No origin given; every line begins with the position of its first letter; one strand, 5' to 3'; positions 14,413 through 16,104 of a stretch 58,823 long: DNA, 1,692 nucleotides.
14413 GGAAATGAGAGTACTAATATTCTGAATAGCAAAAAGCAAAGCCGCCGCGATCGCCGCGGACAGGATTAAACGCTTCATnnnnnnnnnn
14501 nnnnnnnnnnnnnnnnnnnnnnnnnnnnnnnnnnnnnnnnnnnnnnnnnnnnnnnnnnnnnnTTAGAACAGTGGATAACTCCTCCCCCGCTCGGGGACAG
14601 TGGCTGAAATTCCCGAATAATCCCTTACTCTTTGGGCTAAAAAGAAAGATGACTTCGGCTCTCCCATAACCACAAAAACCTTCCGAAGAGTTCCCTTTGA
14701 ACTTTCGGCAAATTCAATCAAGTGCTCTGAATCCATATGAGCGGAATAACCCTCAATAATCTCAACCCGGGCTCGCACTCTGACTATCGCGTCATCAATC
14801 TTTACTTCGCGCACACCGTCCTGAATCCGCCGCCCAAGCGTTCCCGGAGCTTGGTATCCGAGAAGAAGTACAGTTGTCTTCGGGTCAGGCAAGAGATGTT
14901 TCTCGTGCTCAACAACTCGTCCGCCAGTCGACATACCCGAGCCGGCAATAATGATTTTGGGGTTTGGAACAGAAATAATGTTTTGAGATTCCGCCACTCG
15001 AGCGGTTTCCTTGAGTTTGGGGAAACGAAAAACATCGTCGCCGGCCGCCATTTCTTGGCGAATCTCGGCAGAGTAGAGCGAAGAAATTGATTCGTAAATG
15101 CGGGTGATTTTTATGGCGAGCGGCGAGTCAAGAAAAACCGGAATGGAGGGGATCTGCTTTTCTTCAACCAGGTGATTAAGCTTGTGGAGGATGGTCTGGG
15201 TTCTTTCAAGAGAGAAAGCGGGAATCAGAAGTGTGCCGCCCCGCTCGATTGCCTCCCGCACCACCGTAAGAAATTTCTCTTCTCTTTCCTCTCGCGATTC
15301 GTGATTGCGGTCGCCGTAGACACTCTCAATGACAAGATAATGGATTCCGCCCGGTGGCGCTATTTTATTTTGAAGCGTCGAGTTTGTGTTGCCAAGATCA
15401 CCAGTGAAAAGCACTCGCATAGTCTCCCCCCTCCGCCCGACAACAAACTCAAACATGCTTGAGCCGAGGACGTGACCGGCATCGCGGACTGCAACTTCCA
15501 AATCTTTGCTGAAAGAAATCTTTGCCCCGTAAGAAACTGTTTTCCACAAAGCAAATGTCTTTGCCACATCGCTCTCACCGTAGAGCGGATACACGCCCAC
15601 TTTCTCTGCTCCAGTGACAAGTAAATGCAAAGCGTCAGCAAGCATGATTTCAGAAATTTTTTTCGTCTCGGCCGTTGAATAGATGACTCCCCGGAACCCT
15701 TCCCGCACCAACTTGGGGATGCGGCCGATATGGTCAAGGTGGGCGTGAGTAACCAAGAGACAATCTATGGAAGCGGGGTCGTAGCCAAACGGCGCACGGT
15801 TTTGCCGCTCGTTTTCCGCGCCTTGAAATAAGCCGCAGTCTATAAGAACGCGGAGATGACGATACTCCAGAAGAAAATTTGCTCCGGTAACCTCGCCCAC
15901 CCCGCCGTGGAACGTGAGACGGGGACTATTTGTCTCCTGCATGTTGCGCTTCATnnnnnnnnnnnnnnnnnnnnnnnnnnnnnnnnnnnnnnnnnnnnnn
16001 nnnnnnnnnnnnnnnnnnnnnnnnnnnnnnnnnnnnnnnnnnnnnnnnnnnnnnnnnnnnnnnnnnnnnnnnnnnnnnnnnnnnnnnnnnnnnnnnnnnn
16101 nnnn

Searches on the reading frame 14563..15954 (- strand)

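Call 83: search_protein_families(library=pfam, proteins=[window:14563-15954:-])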
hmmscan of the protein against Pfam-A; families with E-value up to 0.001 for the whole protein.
window:14563-15954:- (463 aa): 5 families
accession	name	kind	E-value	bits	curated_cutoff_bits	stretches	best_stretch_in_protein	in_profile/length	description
PF10996.14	Beta-Casp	-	1.3e-34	119.7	27.7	1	252-377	1-120/120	Beta-Casp domain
PF00753.33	Lactamase_B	-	3.4e-12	47.1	22.7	1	27-204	9-173/196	Metallo-beta-lactamase superfamily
PF16661.11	Lactamase_B_6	-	1.7e-08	34.5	27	1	28-170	1-149/193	Metallo-beta-lactamase superfamily domain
PF07521.17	RMMBL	-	7.5e-08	32.7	21.6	1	391-454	2-63/63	Zn-dependent metallo-hydrolase RNA specificity domain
PF12706.13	Lactamase_B_2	-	1.1e-07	32.1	27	1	35-198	2-154/200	Beta-lactamase superfamily domain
